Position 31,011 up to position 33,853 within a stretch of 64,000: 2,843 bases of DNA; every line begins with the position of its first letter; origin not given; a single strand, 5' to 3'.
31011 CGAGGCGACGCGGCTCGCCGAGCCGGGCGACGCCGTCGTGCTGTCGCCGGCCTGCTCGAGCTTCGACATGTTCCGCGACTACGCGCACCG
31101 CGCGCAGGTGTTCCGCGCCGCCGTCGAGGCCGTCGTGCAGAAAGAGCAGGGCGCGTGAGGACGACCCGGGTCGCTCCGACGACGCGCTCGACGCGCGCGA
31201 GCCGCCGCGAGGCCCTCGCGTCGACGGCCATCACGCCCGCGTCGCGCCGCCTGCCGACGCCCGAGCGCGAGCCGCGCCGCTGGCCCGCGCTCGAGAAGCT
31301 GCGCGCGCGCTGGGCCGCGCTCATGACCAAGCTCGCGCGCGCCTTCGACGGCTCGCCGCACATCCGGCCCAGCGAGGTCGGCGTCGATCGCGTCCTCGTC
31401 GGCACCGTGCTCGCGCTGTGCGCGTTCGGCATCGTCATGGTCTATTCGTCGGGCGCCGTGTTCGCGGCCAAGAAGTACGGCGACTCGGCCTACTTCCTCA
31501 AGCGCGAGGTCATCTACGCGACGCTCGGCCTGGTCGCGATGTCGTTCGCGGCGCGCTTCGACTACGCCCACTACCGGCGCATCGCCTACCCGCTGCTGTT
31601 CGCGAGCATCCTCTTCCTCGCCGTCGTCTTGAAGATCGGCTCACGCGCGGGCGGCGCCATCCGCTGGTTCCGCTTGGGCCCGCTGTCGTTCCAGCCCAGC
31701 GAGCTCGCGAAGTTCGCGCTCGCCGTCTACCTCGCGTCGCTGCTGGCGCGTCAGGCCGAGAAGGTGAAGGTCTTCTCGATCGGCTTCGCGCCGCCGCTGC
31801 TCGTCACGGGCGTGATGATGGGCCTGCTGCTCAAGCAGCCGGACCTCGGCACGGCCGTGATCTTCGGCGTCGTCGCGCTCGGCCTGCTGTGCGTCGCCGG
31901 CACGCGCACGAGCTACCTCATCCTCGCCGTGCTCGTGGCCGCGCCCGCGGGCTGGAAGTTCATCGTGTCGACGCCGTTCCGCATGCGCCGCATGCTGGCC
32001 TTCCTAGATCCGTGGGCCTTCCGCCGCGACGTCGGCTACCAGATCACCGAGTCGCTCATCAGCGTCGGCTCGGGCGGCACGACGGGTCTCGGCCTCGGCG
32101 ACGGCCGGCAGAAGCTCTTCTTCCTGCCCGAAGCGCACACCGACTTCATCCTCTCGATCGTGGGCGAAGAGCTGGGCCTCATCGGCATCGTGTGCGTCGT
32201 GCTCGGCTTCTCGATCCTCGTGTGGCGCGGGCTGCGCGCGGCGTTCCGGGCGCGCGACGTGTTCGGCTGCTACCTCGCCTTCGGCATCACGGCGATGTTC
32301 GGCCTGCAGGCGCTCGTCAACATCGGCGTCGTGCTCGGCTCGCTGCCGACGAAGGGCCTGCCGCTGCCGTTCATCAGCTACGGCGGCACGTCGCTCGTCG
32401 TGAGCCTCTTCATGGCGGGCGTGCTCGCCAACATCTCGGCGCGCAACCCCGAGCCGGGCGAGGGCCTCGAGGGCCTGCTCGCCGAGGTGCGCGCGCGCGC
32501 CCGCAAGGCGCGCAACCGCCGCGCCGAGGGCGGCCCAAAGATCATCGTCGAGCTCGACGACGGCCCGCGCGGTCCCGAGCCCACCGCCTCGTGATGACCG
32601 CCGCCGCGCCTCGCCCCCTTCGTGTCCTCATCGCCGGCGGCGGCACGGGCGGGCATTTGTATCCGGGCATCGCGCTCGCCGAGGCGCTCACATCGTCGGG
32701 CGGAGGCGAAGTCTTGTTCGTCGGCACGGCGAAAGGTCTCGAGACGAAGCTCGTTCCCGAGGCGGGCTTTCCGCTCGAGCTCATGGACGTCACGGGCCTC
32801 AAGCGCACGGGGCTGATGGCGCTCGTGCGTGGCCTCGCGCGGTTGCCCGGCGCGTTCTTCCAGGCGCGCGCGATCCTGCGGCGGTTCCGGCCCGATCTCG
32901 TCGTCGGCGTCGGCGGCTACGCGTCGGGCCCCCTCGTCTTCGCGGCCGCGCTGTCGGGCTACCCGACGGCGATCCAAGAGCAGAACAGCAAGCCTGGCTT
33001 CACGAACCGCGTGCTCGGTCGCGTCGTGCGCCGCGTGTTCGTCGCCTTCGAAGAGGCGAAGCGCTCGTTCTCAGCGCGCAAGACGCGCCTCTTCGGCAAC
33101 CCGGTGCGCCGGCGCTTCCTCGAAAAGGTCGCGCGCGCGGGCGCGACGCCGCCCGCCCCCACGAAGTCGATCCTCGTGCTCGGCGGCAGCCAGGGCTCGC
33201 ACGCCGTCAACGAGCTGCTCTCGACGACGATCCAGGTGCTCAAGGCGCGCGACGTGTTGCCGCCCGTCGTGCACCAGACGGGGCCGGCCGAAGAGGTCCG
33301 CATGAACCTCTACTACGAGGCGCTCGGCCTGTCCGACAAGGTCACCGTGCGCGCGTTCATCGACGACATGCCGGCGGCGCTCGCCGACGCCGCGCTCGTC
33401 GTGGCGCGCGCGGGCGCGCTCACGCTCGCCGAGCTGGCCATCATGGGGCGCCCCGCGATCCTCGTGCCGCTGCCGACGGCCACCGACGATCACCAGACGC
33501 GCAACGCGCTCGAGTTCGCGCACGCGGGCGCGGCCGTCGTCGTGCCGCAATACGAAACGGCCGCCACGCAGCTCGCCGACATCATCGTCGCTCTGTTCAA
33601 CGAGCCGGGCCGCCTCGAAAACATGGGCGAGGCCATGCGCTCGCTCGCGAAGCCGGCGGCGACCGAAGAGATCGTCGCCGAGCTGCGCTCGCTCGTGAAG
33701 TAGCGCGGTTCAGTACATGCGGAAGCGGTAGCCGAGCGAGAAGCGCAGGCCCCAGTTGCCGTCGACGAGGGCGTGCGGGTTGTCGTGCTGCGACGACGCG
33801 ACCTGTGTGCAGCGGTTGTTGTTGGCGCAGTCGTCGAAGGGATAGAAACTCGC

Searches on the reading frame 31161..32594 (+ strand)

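Call 5: search_protein_families(library=pfam, proteins=[window:31161-32594:+])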
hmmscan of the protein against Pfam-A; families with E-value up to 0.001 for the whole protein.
window:31161-32594:+ (477 aa): 1 family
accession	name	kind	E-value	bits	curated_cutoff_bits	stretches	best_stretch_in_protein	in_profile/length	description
PF01098.24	FTSW_RODA_SPOVE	-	5.9e-105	351.6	26.4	1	81-428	5-353/356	Cell cycle protein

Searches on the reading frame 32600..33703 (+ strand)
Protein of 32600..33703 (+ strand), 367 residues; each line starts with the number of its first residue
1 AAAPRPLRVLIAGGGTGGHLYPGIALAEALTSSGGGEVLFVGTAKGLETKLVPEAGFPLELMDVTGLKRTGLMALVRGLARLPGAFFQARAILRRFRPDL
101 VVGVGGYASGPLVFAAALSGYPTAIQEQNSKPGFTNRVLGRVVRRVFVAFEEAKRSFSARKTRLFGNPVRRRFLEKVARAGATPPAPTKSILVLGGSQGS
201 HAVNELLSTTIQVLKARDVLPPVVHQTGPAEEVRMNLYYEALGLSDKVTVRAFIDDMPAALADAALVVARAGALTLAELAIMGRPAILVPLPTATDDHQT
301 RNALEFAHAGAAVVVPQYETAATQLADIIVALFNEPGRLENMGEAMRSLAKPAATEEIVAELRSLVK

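Call 5: search_protein_families(library=pfam, proteins=[window:32600-33703:+])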
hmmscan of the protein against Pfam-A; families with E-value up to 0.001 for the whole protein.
window:32600-33703:+ (367 aa): 3 families
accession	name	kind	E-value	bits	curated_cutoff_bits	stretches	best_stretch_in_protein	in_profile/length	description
PF04101.22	Glyco_tran_28_C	-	3e-36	125.4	22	1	191-351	2-159/166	Glycosyltransferase family 28 C-terminal domain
PF03033.26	Glyco_transf_28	-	1.3e-32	113.2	26.2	1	9-147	1-138/139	Glycosyltransferase family 28 N-terminal domain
PF13579.12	Glyco_trans_4_4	-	2.7e-05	25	29.7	1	26-174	10-125/158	Glycosyl transferase 4-like domain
